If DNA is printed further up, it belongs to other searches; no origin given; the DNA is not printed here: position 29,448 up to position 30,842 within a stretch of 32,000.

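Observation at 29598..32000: B12-binding radical SAM enzyme translationally coupled (ATGA) to a type III polyketide synthase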

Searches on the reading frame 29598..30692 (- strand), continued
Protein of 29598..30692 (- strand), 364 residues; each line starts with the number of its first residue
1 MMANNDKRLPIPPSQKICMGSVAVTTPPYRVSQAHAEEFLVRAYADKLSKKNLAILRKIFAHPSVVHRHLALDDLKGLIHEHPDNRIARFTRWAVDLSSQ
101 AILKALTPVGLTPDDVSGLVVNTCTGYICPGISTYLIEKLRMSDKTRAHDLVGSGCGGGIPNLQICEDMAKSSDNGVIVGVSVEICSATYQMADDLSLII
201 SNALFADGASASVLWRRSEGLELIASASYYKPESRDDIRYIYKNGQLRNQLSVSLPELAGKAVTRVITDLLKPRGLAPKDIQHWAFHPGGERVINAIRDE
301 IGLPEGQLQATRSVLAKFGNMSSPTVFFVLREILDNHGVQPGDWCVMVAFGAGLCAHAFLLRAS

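Call 32: search_protein_families(library=ncbifam, proteins=[L070:4566-5789:+, L076:9849-11135:+, L050:4828-5088:+, L018:9242-10672:+, L018:7330-7932:+, L076:11194-12000:-, L076:9137-9874:+, L086:4542-5996:+, L064:5247-6491:+], max_evalue=0.01)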
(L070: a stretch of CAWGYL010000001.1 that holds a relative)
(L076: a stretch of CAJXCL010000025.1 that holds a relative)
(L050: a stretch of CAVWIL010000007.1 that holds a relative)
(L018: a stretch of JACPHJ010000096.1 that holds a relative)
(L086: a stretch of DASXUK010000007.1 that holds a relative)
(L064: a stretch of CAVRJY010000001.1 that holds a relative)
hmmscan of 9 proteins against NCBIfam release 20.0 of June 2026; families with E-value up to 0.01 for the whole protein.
L070:4566-5789:+ (407 aa): 0 families

L076:9849-11135:+ (428 aa): 99 families (the best 25 are shown)
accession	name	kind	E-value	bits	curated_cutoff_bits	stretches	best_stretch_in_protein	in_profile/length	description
TIGR02032.1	GG-red-SF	subfamily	9.4e-38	130.6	158.8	1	9-318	2-296/297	geranylgeranyl reductase family protein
NF033113.0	halo_ClmS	equivalog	1.3e-32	113.1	900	1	7-337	2-339/570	chloramphenicol-biosynthetic FADH2-dependent halogenase CmlS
NF049967.1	QhpG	equivalog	4.2e-27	95.1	240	1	10-346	1-312/423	flavin-dependent monooxygenase QhpG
NF041080.1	DGGGPL_reductase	equivalog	5.1e-24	85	580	1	8-356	2-348/447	digeranylgeranylglycerophospholipid reductase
NF045655.1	MkRedMenJ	equivalog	3.6e-21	75.6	700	2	6-145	3-137/406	menaquinone reductase MenJ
NF038171.1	maturase_LodB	equivalog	1.1e-19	70.8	400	1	9-333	1-325/361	lysine-epsilon-oxidase maturase LodB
TIGR02023.1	BchP-ChlP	subfamily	1.3e-18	67.2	343.3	2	287-360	266-337/388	geranylgeranyl diphosphate reductase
NF004834.1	PRK06185.1-3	subfamily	3.2e-17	62.4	500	1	6-186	6-184/420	FAD-dependent oxidoreductase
TIGR01988.1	Ubi-OHases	subfamily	1.8e-16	60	224.65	1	9-370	1-365/387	ubiquinone biosynthesis hydroxylase, UbiH/UbiF/VisC/COQ6 family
NF041385.1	Dggglyphlred_Halo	equivalog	3.2e-15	55.6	700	3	281-360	275-356/405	digeranylgeranylglycerophospholipid reductase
NF041160.1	DGGPL_Thplmales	equivalog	6e-15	55.1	780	1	5-349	1-340/396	digeranylgeranylglycerophospholipid reductase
NF004835.0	PRK06185.1-4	equivalog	1.1e-14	54.1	601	1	7-190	10-191/411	FAD-dependent oxidoreductase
NF004832.0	PRK06184.1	subfamily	1.4e-14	53.8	476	1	4-204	3-204/506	hypothetical protein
NF004833.1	PRK06185.1-1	subfamily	5.4e-14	51.7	488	1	7-181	2-175/403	FAD-dependent oxidoreductase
NF038174.1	maturase_GoxB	equivalog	1.7e-13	50.4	400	1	9-177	2-160/358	glycine oxidase maturase GoxB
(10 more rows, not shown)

L050:4828-5088:+ (86 aa): 15 families
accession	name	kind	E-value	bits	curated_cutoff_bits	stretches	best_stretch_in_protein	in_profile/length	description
NF002148.0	PRK00982.1-2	subfamily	2.5e-12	46.5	71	1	2-71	4-75/79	acyl carrier protein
TIGR00517.1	acyl_carrier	equivalog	5.2e-12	45.5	70.45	1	2-71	3-74/77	acyl carrier protein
NF002151.0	PRK00982.1-5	equivalog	6.9e-12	45.3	92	1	3-71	4-74/78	acyl carrier protein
NF002149.0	PRK00982.1-3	equivalog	2e-11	43.6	106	1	5-71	6-74/78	acyl carrier protein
NF002150.0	PRK00982.1-4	subfamily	3.9e-09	36.6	66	1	3-71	6-76/80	acyl carrier protein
NF005480.0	PRK07081.1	equivalog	5.1e-08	32.8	72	1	24-72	24-72/83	acyl carrier protein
NF005079.0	PRK06508.1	equivalog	1.1e-07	32.2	83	1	2-59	3-61/93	acyl carrier protein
NF009104.0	PRK12449.1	equivalog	1.8e-07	31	70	1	26-69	29-74/80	acyl carrier protein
NF058660.1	cispen_ACP_AmcB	equivalog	9.5e-07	28.9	80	1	16-73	17-78/80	cispentacin biosynthesis acyl carrier protein AmcB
NF003757.0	PRK05350.1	equivalog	1.2e-06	28.6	65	1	4-74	8-80/83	acyl carrier protein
NF040636.1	AcpM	exception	9.2e-06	25.6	146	1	26-78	30-83/93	meromycolate extension acyl carrier protein AcpM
NF002147.0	PRK00982.1-1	equivalog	2.8e-05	23.8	84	1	28-73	34-80/83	acyl carrier protein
NF006031.0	PRK08172.1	equivalog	0.00017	22.2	76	1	21-72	23-76/82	acyl carrier protein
TIGR04069.1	ocin_ACP_rel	hypoth_equivalog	0.0021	18.5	70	1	29-63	33-67/77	peptide maturation system acyl carrier-related protein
NF003464.0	PRK05087.1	equivalog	0.0037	17.3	68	1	33-72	34-73/78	D-alanine--poly(phosphoribitol) ligase subunit DltC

L018:9242-10672:+ (476 aa): 1 family
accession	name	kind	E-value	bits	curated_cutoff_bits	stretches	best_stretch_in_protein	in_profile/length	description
TIGR01828.1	pyru_phos_dikin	equivalog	0.003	15.6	843.45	1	251-300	709-758/865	pyruvate, phosphate dikinase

L018:7330-7932:+ (200 aa): 3 families
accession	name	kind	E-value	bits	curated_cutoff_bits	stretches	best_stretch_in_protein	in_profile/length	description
TIGR00730.1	TIGR00730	subfamily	1.5e-61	207.2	96.35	1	8-185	1-178/178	TIGR00730 family Rossman fold protein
NF058542.1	CtkRMPhLog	equivalog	5.2e-38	130.8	300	1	10-167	4-160/177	cytokinin riboside 5'-monophosphate phosphoribohydrolase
TIGR00725.1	TIGR00725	hypoth_equivalog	5.8e-10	38.8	106.9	1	11-122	5-110/159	TIGR00725 family protein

L076:11194-12000:- (268 aa): 9 families
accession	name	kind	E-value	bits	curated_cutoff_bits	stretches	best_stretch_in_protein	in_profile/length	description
NF041277.1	coba_remo_CbiR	equivalog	3.5e-23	82.4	105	1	35-260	29-248/249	cobamide remodeling phosphodiesterase CbiR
NF007360.0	PRK09856.1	equivalog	1.1e-08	34.9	305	1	82-230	81-232/276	fructoselysine 3-epimerase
NF041099.2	keto_glucon_epim_IolO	equivalog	2.2e-07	30.5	300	1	80-245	82-245/269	5-keto-L-gluconate epimerase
NF051856.1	PsicseEpim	equivalog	1.6e-06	28.1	300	1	24-243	20-242/287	D-psicose 3-epimerase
NF009688.0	PRK13209.1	subfamily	1e-05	24.7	317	1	77-245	85-253/286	L-ribulose-5-phosphate 3-epimerase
NF002198.0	PRK01060.1-3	equivalog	3.3e-05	23.6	244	1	54-182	42-168/253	deoxyribonuclease IV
TIGR00542.1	hxl6Piso_put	equivalog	0.00079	18.8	272.15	1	79-250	82-253/279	L-ribulose-5-phosphate 3-epimerase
NF002196.0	PRK01060.1-1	equivalog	0.0015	17.9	333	1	63-183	61-184/297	deoxyribonuclease IV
TIGR00587.1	nfo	subfamily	0.0016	17.7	129.65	1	44-223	42-237/279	deoxyribonuclease IV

L076:9137-9874:+ (245 aa): 23 families
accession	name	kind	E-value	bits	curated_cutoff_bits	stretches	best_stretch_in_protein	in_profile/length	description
NF004851.0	PRK06202.1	equivalog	1.4e-41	142.5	243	1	12-238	13-232/237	hypothetical protein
NF001244.0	PRK00216.1-5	equivalog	1.3e-11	44.3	216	1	56-158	43-146/236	bifunctional demethylmenaquinone methyltransferase/2-methoxy-6-polyprenyl-1,4-benzoquinol methylase UbiE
TIGR01934.1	MenG_MenH_UbiE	subfamily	1.5e-11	44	158.35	1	53-149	31-124/223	ubiquinone/menaquinone biosynthesis methyltransferase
NF001242.0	PRK00216.1-3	equivalog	5.6e-10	39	351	1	54-149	64-158/258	bifunctional demethylmenaquinone methyltransferase/2-methoxy-6-polyprenyl-1,4-benzoquinol methylase UbiE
NF001240.0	PRK00216.1-1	equivalog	4.4e-09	35.8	378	1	63-163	65-163/251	bifunctional demethylmenaquinone methyltransferase/2-methoxy-6-polyprenyl-1,4-benzoquinol methylase UbiE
TIGR02072.1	BioC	equivalog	9.2e-09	35.4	184.95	1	53-150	26-117/244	malonyl-ACP O-methyltransferase BioC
NF004452.0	PRK05785.1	equivalog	2.3e-08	33.8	207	1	59-144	49-123/228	hypothetical protein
NF001243.0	PRK00216.1-4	equivalog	1.6e-06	27.6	235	1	53-172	39-155/237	demethylmenaquinone methyltransferase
NF001241.0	PRK00216.1-2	equivalog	5.8e-06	26.1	327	1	64-163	54-142/231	demethylmenaquinone methyltransferase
NF043040.1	corrin_prot_MT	hypoth_equivalog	6.5e-06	25.7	180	1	64-159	44-138/216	corrinoid protein-associated methyltransferase CpaM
TIGR02752.1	MenG_heptapren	equivalog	1e-05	25.2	419.85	1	58-172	42-153/231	demethylmenaquinone methyltransferase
NF052510.1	methyltran_MpqE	exception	2.7e-05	23.7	335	1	61-147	46-132/234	methyl-plastoquinone biosynthesis methyltransferase MpqE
NF045825.1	FAmtase_mtf2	equivalog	4e-05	23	400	1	80-146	74-138/248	fatty-acid O-methyltransferase Mtf2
NF045823.1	PthPhpthDimycoMt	equivalog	9.5e-05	21.7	300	1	82-146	84-146/256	phthiotriol/phenolphthiotriol dimycocerosates methyltransferase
TIGR03534.1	RF_mod_PrmC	equivalog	0.00014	21.4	199.1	1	53-136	80-161/253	peptide chain release factor N(5)-glutamine methyltransferase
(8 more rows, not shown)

L086:4542-5996:+ (484 aa): 22 families
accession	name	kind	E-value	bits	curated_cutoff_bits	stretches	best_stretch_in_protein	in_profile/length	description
TIGR04072.2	rSAM_ladder_B12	equivalog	4e-104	348.7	360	1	4-444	1-431/443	lipid biosynthesis B12-binding/radical SAM protein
TIGR04385.1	B12_rSAM_cofa1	equivalog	4.5e-59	200.8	450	1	4-403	1-412/438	B12 lower ligand biosynthesis radical SAM protein BzaD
TIGR04428.1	B12_rSAM_trp_MT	equivalog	1.9e-32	112.4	500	2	13-162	8-161/558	tryptophan 2-C-methyltransferase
TIGR02026.1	BchE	equivalog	9.2e-20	70.9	481.35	1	18-357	19-362/497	magnesium-protoporphyrin IX monomethyl ester anaerobic oxidative cyclase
TIGR03471.1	HpnJ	equivalog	3e-18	65.9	577.6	1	188-393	195-395/472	hopanoid biosynthesis associated radical SAM protein HpnJ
TIGR04367.1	HpnR_B12_rSAM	equivalog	1.6e-17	63.3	650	1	21-317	22-310/490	hopanoid C-3 methylase HpnR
TIGR04479.1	bcpD_PhpK_rSAM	subfamily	3.9e-17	61.8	600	1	188-359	239-408/504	PhpK family radical SAM P-methyltransferase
TIGR04013.1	B12_SAM_MJ_1487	hypoth_equivalog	2.5e-15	56.2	251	1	95-359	71-332/382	TIGR04013 family B12-binding domain/radical SAM domain-containing protein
TIGR03975.1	rSAM_ocin_1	subfamily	9.7e-15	54.1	281.85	1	101-357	159-427/606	RiPP maturation radical SAM C-methyltransferase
TIGR04295.1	B12_rSAM_oligo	hypoth_equivalog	2e-14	53.1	400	1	17-349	21-351/422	TIGR04295 family B12-binding domain-containing radical SAM protein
NF045585.1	rSAM_slr0320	equivalog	5.4e-14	51.6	775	1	95-299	134-346/511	photosystem II high light acclimation radical SAM protein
TIGR04014.1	B12_SAM_MJ_0865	equivalog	1.7e-12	46.9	360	1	98-387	67-360/434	methyl-coenzyme M reductase glutamine C-methyltransferase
NF033070.1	rSAM_AprD4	equivalog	1.1e-11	44.3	500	1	184-393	186-398/456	AprD4 family radical SAM diol-dehydratase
NF038361.1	rSAM_Sden_1168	equivalog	2.2e-08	33.1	575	1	19-392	83-480/560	Sden_1168 family B12-binding radical SAM P-methyltransferase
NF040546.1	rSAM_CUAEP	equivalog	2.2e-07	29.9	500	1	122-364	99-345/468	CUAEP/CCAEP-tail radical SAM (seleno)protein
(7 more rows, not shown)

L064:5247-6491:+ (414 aa): 40 families (the best 25 are shown)
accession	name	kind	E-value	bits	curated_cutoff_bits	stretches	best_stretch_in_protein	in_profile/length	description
TIGR03150.1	fabF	equivalog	1.9e-148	494.5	493.75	1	2-405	1-406/407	beta-ketoacyl-ACP synthase II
NF005589.0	PRK07314.1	subfamily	4.5e-146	486.8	387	1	1-407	3-411/413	beta-ketoacyl-ACP synthase II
NF004970.0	PRK06333.1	subfamily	1.5e-118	396.3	525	1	1-408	3-422/424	beta-ketoacyl-ACP synthase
NF006274.0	PRK08439.1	equivalog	4.4e-113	378.1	621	1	1-407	1-405/406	beta-ketoacyl-ACP synthase II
NF006434.0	PRK08722.1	equivalog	3.5e-107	358.8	759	1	2-407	4-413/414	beta-ketoacyl-ACP synthase II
NF006587.0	PRK09116.1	equivalog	1.8e-102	343.1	470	1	1-407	1-406/408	beta-ketoacyl-ACP synthase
NF005935.0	PRK07967.1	equivalog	1.1e-88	297.9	630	1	1-408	1-404/406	beta-ketoacyl-ACP synthase I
NF005916.1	PRK07910.1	equivalog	1.5e-86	290.9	560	1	3-404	13-414/418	KasA/KasB family beta-ketoacyl-ACP synthase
NF005076.0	PRK06501.1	equivalog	1.2e-83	281.4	629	1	4-405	13-420/425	beta-ketoacyl-ACP synthase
NF006618.0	PRK09185.1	subfamily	4.7e-78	262.9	407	1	1-405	2-390/394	beta-ketoacyl-ACP synthase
NF005490.0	PRK07103.1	equivalog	1.4e-74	251.6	445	1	2-407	4-412/414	polyketide beta-ketoacyl:acyl carrier protein synthase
NF004618.0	PRK05952.1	equivalog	6.8e-73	245.8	455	1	3-407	3-382/384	beta-ketoacyl-ACP synthase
NF058662.1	cispenta_AmcF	equivalog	1.2e-65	221.9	325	1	4-404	2-366/369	cispentacin biosynthesis acyltransferase subunit AmcF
NF040607.1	mycolic_Pks13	equivalog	4.8e-47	160.2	2100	1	63-410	180-528/1680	polyketide synthase Pks13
NF045894.1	PKS_plus_SDR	equivalog_domain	4.5e-44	150.5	1740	1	61-405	80-424/1515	type I polyketide synthase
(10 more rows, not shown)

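Call 33: search_protein_families(library=pfam, proteins=[L076:9849-11135:+, L050:4828-5088:+, L018:9242-10672:+, L018:7330-7932:+, L076:11194-12000:-, L086:6752-7990:+, L080:3418-4887:+], max_evalue=0.1)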
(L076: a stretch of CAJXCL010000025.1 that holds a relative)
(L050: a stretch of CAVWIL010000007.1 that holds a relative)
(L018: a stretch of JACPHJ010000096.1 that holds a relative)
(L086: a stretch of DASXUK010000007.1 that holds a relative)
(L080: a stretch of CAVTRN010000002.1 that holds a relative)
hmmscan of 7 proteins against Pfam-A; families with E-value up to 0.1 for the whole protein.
L076:9849-11135:+ (428 aa): 14 families
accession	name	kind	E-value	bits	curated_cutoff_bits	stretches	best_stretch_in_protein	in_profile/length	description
PF01494.25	FAD_binding_3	-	6.4e-19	68.8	22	1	7-340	1-338/349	FAD binding domain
PF01266.30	DAO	-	4.1e-09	36.9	27.9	2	9-42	1-34/353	FAD dependent oxidoreductase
PF00890.30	FAD_binding_2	-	4.4e-08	33.2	20.4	2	9-40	1-32/414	FAD binding domain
PF12831.13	FAD_oxidored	-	4.5e-08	33.3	27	1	9-169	1-145/416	FAD dependent oxidoreductase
PF04820.20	Trp_halogenase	-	1.3e-06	28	21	1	9-64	1-59/458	Tryptophan halogenase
PF07992.20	Pyr_redox_2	-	6e-06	26.3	26.1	1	9-55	2-189/291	Pyridine nucleotide-disulphide oxidoreductase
PF03486.20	HI0933_like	-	1.2e-05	25.4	50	1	9-46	2-39/244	HI0933-like protein Rossmann domain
PF01946.23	Thi4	-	4.8e-05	23.1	26.2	1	7-38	17-49/235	Thi4 family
PF01134.28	GIDA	-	0.00022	20.8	22.1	1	9-38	1-30/391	Glucose inhibited division protein A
PF13738.12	Pyr_redox_3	-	0.00029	20.6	30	1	11-39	1-30/305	Pyridine nucleotide-disulphide oxidoreductase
PF00070.33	Pyr_redox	-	0.00051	20.9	22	1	10-64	2-55/82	Pyridine nucleotide-disulphide oxidoreductase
PF13450.12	NAD_binding_8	-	0.00095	19.8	21.9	1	12-39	1-28/68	NAD(P)-binding Rossmann-like domain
PF05834.18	Lycopene_cycl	-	0.0081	15.7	23.4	0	9-38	1-32/380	Lycopene cyclase protein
PF08491.16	SE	-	0.017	14.7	20.1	1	282-359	127-202/276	Squalene epoxidase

L050:4828-5088:+ (86 aa): 2 families
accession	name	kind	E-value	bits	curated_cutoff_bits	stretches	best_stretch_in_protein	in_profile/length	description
PF00550.31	PP-binding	-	1.9e-10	41.3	20.8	1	5-67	1-64/67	Phosphopantetheine attachment site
PF14573.12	PP-binding_2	-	0.034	14.8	32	1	26-70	39-84/96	Acyl-carrier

L018:9242-10672:+ (476 aa): 1 family
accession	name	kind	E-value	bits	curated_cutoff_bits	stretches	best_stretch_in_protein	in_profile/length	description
PF13643.11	DUF4145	-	0.079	13.5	23.1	0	187-237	6-58/88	Domain of unknown function (DUF4145)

L018:7330-7932:+ (200 aa): 2 families
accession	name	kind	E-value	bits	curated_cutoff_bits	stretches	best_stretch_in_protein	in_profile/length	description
PF03641.19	Lysine_decarbox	-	9.8e-45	152.4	27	1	52-181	1-130/131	Possible lysine decarboxylase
PF18306.6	LDcluster4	-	1.7e-15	57.4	26.3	1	14-121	7-111/151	SLOG cluster4 family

L076:11194-12000:- (268 aa): 1 family
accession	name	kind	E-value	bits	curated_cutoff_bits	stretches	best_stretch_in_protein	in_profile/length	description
PF01261.30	AP_endonuc_2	-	3.6e-36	125.6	31.1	1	36-261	12-248/249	Xylose isomerase-like TIM barrel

L086:6752-7990:+ (412 aa): 1 family
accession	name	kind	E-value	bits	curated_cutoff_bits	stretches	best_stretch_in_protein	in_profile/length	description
PF01136.24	Peptidase_U32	-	2.4e-06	27.4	22.4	1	86-269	3-192/233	Peptidase family U32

L080:3418-4887:+ (489 aa): 1 family
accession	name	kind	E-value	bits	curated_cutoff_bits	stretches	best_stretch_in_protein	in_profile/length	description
PF01136.24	Peptidase_U32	-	8.1e-06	25.7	22.4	1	164-329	3-174/233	Peptidase family U32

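Call 37: find_homologous_proteins(query=A2, max_evalue=0.00001)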
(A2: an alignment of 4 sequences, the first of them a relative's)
Query A2 (4 sequences) (407 aa, profile of the alignment): 1603 proteins with E <= 0.00001 among 8000 candidates; the best 120 are listed.
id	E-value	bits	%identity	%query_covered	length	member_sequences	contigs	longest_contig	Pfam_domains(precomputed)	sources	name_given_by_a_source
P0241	4.1e-261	884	100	100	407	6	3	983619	-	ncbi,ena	-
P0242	1.5e-258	875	97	100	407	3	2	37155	-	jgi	-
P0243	6.4e-258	873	85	100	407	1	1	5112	PF01136.26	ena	-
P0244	3.8e-257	871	83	100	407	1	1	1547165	-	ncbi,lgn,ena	-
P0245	6.6e-256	867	85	100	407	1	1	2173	PF01136.26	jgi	jgi:collagenase-like PrtC family protease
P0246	8.0e-255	863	86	100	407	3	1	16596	PF01136.26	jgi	jgi:collagenase-like PrtC family protease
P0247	1.4e-254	862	86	100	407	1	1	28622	PF01136.26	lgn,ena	-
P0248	4.9e-254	861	90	100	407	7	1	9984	-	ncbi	-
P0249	1.6e-253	859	88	100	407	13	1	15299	PF01136.26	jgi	jgi:collagenase-like PrtC family protease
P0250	2.5e-253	858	85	100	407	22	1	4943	PF01136.26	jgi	jgi:collagenase-like PrtC family protease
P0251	6.5e-253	857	87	100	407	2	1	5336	PF01136.26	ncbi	-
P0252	1.9e-252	855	86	100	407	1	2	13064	-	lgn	-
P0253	1.3e-251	853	84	100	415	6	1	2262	PF01136.26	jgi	-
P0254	1.4e-251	852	87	100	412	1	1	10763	PF01136.26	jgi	-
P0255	1.4e-251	852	84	100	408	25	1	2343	PF01136.26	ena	-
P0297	4.5e-238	808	79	100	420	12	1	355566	PF01136.26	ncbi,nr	ncbi:MAG: U32 family peptidase [Holophagales bacterium]|nr:U32 family peptidase [Holophagales bacter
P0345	8.3e-214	728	63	99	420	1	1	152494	-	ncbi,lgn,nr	ncbi:MAG TPA: peptidase U32 [Geomonas sp.]|nr:peptidase U32 [Geomonas sp.]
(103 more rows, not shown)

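Call 38: find_encoding_contigs(protein=P0345, flank=8000, max_places=2)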
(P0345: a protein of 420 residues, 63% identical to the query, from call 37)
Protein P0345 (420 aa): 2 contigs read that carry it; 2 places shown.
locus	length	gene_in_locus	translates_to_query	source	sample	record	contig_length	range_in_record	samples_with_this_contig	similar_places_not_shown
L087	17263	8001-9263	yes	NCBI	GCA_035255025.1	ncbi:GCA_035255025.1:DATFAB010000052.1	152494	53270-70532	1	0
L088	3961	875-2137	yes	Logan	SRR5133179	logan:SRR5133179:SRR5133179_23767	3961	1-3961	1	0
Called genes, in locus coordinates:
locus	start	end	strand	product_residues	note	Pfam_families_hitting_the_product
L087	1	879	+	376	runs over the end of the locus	PF07885:Ion_trans_2 (weak)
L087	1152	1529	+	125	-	PF02537:CRCB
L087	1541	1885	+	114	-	PF02641:DUF190, PF00543:P-II (weak)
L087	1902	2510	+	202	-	-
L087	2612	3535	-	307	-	PF00561:Abhydrolase_1, PF12146:Hydrolase_4, PF12697:Abhydrolase_6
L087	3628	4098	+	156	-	PF01928:CYTH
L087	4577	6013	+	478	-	PF02310:B12-binding, PF04055:Radical_SAM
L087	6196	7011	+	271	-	-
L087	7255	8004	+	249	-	PF13489:Methyltransf_23 (weak), PF01209:Ubie_methyltran, PF13847:Methyltransf_31, PF08241:Methyltransf_11, PF08242:Methyltransf_12 (weak), PF13649:Methyltransf_25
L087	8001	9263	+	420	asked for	-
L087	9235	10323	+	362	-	PF00195:Chal_sti_synt_N, PF08392:FAE1_CUT1_RppA, PF02797:Chal_sti_synt_C, PF08541:ACP_syn_III_C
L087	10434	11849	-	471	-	PF02310:B12-binding, PF04055:Radical_SAM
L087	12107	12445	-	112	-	-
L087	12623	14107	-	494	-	PF02789:Peptidase_M17_N, PF00883:Peptidase_M17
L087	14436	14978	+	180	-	PF06037:DUF922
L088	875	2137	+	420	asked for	-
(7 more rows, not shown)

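Call 39: find_encoding_contigs(protein=P0297, flank=8000, max_places=2)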
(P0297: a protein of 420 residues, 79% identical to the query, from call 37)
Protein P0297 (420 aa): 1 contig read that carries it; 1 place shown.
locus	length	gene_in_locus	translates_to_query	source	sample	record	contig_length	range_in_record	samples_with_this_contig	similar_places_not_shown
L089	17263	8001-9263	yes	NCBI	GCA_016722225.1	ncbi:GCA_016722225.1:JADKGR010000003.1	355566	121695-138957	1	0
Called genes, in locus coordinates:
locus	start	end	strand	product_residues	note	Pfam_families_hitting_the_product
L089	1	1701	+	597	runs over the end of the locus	PF00501:AMP-binding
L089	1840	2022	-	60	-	-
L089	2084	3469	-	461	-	PF08100:Dimerisation (weak), PF00891:Methyltransf_2, PF13489:Methyltransf_23 (weak), PF08241:Methyltransf_11, PF08242:Methyltransf_12, PF13649:Methyltransf_25, PF13847:Methyltransf_31 (weak)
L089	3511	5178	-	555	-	PF05359:DUF748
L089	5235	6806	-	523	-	PF00890:FAD_binding_2, PF01266:DAO, PF07992:Pyr_redox_2 (faint), PF12831:FAD_oxidored (weak), PF13450:NAD_binding_8, PF00355:Rieske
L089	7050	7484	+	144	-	PF07332:Phage_holin_3_6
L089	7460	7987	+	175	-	-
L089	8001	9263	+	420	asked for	PF01136:Peptidase_U32 (weak)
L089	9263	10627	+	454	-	-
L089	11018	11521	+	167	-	PF01965:DJ-1_PfpI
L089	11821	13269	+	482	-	PF00149:Metallophos (faint), PF02872:5_nucleotid_C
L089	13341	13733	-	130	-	PF07883:Cupin_2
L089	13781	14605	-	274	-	PF20434:BD-FAE (faint), PF00561:Abhydrolase_1, PF12146:Hydrolase_4, PF12697:Abhydrolase_6, PF00326:Peptidase_S9 (faint), PF12146:Hydrolase_4 (weak)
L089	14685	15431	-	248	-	PF00210:Ferritin, PF02915:Rubrerythrin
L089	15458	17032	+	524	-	-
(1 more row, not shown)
